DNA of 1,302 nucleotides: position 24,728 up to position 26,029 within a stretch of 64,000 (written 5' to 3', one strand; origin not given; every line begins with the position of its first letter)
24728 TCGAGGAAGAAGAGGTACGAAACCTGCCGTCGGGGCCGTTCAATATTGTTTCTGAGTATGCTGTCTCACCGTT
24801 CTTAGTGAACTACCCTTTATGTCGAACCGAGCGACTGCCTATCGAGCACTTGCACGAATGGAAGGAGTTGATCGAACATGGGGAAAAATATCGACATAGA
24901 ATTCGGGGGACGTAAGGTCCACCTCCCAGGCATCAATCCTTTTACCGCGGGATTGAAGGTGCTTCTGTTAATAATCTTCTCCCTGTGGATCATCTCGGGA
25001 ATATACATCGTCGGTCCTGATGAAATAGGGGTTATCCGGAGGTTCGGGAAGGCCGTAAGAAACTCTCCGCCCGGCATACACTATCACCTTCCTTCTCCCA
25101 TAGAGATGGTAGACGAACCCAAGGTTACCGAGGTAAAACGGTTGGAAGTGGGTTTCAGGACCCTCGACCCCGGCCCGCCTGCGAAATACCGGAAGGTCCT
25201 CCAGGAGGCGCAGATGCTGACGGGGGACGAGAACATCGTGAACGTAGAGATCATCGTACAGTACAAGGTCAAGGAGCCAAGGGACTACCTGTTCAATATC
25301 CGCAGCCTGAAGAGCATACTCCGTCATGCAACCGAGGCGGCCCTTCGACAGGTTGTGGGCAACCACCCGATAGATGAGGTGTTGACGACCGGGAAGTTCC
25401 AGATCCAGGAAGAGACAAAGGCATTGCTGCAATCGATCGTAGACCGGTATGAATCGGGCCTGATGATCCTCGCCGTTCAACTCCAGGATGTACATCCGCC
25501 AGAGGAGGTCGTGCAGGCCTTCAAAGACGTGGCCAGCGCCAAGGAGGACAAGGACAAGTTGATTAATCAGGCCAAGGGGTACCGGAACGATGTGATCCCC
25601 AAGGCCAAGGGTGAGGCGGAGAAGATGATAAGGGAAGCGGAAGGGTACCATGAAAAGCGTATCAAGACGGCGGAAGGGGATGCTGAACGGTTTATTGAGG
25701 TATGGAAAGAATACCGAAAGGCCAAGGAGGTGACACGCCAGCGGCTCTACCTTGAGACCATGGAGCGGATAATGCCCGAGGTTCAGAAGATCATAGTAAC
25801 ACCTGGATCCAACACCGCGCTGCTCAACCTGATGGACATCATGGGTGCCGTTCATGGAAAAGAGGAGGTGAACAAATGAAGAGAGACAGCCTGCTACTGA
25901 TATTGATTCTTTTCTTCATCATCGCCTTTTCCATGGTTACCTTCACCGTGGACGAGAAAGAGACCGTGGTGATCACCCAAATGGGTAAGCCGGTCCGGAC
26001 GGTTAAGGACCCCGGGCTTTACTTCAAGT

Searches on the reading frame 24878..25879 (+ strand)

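Call 89: search_protein_families(library=ncbifam, proteins=[window:24878-25879:+], max_evalue=0.001)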
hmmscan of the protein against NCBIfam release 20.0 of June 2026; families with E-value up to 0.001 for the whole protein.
window:24878-25879:+ (333 aa): 5 families
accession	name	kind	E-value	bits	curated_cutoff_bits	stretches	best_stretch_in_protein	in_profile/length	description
TIGR01933.1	hflK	equivalog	7.3e-87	291.1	159.4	1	42-318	1-257/261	FtsH protease activity modulator HflK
NF008181.0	PRK10930.1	equivalog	2.3e-61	207.9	660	1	32-321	87-358/419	FtsH protease activity modulator HflK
NF050102.1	DivIVA_Wag31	equivalog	3.7e-06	27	260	1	204-274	104-174/256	DivIVA-like cell division protein Wag31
TIGR01932.1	hflC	equivalog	3.4e-05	22.8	134.4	1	29-183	7-156/318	protease modulator HflC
NF005198.1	PRK06669.1-3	equivalog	0.00068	18.9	200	1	211-271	84-146/299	flagellar assembly protein FliH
